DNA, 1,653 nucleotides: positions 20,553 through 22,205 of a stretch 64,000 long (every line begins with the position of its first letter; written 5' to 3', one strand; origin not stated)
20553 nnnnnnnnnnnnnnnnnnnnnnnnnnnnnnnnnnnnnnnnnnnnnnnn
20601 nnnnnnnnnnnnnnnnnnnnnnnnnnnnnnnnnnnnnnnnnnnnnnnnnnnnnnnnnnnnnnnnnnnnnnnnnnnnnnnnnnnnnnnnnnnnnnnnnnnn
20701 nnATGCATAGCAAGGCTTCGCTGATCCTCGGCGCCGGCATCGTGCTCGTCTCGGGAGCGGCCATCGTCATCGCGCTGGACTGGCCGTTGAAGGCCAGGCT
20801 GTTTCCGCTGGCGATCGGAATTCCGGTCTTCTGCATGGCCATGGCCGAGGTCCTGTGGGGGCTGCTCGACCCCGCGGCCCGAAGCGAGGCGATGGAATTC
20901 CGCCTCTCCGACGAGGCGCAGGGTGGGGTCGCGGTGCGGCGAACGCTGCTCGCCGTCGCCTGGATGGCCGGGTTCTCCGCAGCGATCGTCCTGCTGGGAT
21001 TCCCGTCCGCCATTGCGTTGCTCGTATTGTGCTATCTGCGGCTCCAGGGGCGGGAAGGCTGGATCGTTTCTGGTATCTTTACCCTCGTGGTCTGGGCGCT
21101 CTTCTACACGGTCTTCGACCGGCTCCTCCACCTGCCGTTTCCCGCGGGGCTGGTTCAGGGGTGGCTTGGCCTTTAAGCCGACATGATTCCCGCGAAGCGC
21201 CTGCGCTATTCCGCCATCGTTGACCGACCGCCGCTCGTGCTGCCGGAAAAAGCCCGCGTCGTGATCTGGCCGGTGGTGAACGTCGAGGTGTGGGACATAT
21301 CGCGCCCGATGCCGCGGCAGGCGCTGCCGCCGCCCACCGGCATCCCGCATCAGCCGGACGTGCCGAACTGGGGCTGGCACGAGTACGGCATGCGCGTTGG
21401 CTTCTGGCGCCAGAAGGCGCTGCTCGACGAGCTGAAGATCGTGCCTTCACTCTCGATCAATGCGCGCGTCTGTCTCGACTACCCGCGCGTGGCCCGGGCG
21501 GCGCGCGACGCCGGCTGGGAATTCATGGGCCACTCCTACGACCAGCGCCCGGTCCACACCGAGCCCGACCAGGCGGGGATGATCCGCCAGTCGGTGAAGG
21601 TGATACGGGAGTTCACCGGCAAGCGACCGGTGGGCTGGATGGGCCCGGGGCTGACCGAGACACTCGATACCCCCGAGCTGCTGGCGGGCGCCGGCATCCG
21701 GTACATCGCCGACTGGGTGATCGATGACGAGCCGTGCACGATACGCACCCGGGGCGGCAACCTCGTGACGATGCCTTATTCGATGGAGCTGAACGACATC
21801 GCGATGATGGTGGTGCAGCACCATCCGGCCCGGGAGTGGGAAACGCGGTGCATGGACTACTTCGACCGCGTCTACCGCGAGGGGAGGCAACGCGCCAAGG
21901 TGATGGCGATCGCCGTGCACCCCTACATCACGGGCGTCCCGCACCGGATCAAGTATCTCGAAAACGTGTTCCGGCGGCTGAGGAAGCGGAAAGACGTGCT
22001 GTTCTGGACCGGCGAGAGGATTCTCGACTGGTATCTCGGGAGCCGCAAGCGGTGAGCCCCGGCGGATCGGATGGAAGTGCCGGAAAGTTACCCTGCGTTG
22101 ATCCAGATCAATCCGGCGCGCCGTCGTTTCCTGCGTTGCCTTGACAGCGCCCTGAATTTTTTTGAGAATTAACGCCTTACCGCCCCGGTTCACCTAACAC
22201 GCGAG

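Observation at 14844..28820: Regulator-less 14-kb carboxylate uptake and conversion block wedged between aconitase paralogs (candidate undescribed pathway)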

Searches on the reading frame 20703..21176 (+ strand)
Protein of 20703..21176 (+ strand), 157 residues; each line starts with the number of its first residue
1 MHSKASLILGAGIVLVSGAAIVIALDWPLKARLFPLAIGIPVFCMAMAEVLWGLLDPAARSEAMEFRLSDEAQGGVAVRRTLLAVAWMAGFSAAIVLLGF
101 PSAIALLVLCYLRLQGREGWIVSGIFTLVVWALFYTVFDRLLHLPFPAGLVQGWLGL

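Call 4: search_protein_families(library=pfam, proteins=[window:20703-21176:+])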
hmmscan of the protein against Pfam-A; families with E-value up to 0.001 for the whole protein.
window:20703-21176:+ (157 aa): 1 family
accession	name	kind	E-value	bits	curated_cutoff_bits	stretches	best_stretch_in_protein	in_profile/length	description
PF07331.16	TctB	-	6.3e-12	46.3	29.1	1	8-147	2-137/137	Tripartite tricarboxylate transporter TctB family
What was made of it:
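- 20703..21176 (+): tctB2, second TTT small subunit. Pfam TctB 46 bits (call 4).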

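Call 9: search_protein_families(library=ncbifam, proteins=[window:20703-21176:+], max_evalue=0.00001)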
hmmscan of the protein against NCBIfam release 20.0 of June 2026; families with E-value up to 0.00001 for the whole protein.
window:20703-21176:+ (157 aa): 0 families

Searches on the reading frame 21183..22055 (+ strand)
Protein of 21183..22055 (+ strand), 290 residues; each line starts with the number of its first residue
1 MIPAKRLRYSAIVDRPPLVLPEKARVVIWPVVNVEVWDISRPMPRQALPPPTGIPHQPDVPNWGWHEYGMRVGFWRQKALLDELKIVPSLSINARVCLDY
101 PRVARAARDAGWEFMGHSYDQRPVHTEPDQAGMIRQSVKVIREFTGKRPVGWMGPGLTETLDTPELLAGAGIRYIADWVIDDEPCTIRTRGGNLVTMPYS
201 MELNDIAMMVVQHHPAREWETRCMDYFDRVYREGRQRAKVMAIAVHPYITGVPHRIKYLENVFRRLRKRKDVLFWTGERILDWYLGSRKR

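Call 4: search_protein_families(library=pfam, proteins=[window:21183-22055:+])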
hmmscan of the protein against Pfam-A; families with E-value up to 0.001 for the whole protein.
window:21183-22055:+ (290 aa): 1 family
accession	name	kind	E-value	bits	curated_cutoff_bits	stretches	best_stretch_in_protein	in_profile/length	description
PF01522.26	Polysacc_deac_1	-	0.00017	21.9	23.1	1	92-174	39-123/124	Polysaccharide deacetylase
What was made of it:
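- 21183..22055 (+): PuuE-like CE4-fold hydrolase, constant partner of the LeuA-like gene in Burkholiales-type islands (Burkholderiales). Pfam Polysacc_deac_1 21.9 bits, below its cut-off (call 4).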

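Call 9: search_protein_families(library=ncbifam, proteins=[window:21183-22055:+], max_evalue=0.00001)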
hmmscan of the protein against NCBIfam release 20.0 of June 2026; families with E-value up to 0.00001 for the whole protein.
window:21183-22055:+ (290 aa): 1 family
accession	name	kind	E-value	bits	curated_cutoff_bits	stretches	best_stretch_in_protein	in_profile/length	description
TIGR03212.1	uraD_N-term-dom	equivalog_domain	1.5e-26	93.2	424.6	1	66-276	71-283/297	allantoinase PuuE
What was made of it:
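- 21183..22055 (+): TIGR03212 PuuE 93 bits against a cut-off of 424 (call 9).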

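Call 21: search_solved_structures(query=window:21183-22052:+, max_evalue=0.01, show_alignments=1)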
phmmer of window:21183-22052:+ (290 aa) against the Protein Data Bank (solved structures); distinct sequences matched with E-value up to 0.01: 5.
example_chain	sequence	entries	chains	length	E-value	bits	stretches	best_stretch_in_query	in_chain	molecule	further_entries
3cl6_A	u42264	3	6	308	8.8e-18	67.7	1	65-274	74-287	Puue allantoinase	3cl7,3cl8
1z7a_A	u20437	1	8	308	3.1e-17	65.9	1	64-278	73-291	conserved hypothetical protein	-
3s6o_A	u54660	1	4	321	9.3e-15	57.7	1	65-279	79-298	Polysaccharide deacetylase family protein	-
3rxz_A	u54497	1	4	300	6.1e-11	45.2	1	65-263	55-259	Polysaccharide deacetylase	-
3qbu_A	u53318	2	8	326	3e-10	42.9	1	98-206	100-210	Putative uncharacterized protein | peptidoglycan deacetylase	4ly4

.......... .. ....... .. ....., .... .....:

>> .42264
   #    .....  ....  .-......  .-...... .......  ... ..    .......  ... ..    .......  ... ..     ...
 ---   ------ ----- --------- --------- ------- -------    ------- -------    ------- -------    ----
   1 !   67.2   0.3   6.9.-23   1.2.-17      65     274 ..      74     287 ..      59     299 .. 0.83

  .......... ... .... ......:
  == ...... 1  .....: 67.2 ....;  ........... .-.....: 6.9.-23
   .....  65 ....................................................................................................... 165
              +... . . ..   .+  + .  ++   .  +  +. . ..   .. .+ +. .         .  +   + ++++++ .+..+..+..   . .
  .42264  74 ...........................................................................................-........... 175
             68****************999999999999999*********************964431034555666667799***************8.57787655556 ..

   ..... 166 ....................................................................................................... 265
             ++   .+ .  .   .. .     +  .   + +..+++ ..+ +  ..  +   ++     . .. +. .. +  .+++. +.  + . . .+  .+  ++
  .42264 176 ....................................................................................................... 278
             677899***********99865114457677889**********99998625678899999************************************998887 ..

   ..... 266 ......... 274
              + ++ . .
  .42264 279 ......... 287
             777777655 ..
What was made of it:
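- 21183..22055 (+): PDB PuuE 3cl6, E=9e-18 (call 21).
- Closest known: PuuE allantoinase. Same: The alignment covers residues 65-276 (calls 9, 21).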

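Call 40: search_protein_families(library=pfam, proteins=[window:21183-22052:+], max_evalue=5)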
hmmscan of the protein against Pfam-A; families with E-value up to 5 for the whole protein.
window:21183-22052:+ (290 aa): 2 families
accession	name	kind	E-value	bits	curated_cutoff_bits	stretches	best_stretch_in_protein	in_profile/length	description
PF01522.26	Polysacc_deac_1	-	0.00017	21.9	23.1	1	92-174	39-123/124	Polysaccharide deacetylase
PF03065.20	Glyco_hydro_57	-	0.21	11.3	21.2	1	134-210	128-198/291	Glycosyl hydrolase family 57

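Call 53: search_protein_families(library=ncbifam, proteins=[window:21183-22052:+], max_evalue=5)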
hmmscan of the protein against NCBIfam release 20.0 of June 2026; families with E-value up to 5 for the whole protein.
window:21183-22052:+ (290 aa): 2 families
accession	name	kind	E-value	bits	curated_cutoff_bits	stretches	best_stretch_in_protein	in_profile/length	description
TIGR03212.1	uraD_N-term-dom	equivalog_domain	1.5e-26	93.2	424.6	1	66-276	71-283/297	allantoinase PuuE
TIGR03006.1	pepcterm_polyde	equivalog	0.09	11.9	276.2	1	64-158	24-122/272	XrtA system polysaccharide deacetylase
